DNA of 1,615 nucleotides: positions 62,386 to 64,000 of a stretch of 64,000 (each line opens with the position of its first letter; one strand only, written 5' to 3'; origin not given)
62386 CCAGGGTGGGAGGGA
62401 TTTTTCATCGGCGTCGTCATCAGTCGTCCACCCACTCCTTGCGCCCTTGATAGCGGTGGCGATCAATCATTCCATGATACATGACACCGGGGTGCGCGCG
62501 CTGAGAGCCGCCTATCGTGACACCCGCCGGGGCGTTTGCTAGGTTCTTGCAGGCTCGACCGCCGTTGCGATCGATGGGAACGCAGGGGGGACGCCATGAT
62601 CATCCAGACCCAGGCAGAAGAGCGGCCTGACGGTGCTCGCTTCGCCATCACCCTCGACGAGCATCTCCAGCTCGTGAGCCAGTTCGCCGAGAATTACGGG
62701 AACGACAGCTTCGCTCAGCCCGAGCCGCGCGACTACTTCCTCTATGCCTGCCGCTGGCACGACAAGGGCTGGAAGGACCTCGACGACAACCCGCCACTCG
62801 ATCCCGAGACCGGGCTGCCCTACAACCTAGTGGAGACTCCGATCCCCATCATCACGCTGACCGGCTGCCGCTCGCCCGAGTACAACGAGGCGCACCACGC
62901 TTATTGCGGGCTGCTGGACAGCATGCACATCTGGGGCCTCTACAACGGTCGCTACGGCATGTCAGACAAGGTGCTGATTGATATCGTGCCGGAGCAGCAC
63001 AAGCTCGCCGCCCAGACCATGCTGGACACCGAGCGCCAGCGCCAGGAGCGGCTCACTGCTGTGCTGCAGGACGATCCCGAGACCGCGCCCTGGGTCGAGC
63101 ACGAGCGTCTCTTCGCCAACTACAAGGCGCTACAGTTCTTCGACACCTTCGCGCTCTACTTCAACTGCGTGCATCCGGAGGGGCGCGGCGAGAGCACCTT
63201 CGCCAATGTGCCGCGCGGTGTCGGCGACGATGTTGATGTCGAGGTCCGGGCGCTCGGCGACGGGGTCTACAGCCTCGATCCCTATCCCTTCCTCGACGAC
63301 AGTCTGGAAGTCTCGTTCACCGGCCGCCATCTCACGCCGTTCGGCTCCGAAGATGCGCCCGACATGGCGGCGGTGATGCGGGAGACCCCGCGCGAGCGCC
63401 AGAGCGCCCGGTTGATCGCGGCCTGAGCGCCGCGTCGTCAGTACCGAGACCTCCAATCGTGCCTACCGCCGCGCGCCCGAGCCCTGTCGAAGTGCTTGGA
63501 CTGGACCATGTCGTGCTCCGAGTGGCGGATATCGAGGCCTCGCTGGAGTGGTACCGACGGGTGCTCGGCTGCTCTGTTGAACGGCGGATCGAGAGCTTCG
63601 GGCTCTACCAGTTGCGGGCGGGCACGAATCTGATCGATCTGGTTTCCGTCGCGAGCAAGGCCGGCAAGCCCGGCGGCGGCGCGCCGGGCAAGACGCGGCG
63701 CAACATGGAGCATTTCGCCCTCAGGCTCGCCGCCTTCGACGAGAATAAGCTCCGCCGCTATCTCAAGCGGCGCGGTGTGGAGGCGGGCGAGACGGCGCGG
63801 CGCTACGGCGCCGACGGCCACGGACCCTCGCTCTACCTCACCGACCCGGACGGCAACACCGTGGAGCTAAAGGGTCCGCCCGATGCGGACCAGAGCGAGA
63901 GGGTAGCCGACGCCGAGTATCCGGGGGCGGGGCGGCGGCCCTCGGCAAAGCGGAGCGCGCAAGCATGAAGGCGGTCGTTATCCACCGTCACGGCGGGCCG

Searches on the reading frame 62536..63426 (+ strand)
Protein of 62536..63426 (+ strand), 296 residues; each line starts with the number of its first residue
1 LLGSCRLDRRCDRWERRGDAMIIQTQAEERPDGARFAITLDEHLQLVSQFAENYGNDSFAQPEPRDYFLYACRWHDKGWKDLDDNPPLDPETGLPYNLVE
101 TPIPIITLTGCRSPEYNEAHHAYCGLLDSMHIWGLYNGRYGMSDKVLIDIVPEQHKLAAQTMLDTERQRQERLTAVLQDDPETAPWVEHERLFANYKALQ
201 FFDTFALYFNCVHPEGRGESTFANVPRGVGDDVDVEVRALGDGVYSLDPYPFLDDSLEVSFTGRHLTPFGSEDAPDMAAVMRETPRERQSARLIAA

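Call 22: search_protein_families(library=pfam, proteins=[window:62536-63426:+], max_evalue=0.001)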
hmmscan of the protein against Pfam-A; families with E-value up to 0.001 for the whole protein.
window:62536-63426:+ (296 aa): 1 family
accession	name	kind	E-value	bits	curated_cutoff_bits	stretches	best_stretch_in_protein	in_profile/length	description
PF13030.11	DUF3891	-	2.2e-32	113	24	1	36-267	11-218/219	Protein of unknown function (DUF3891)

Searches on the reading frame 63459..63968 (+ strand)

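Call 22: search_protein_families(library=pfam, proteins=[window:63459-63968:+], max_evalue=0.001)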
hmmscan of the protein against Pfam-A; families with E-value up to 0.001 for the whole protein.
window:63459-63968:+ (169 aa): 3 families
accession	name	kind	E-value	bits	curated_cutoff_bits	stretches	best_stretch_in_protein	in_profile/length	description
PF00903.31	Glyoxalase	-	4.4e-16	59.8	20.6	1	14-137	1-121/121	Glyoxalase/Bleomycin resistance protein/Dioxygenase superfamily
PF18029.7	Glyoxalase_6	-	1.9e-06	29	23.6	1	17-136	1-104/106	Glyoxalase-like domain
PF13669.12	Glyoxalase_4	-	4e-05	24.3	27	1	16-121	1-105/109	Glyoxalase/Bleomycin resistance protein/Dioxygenase superfamily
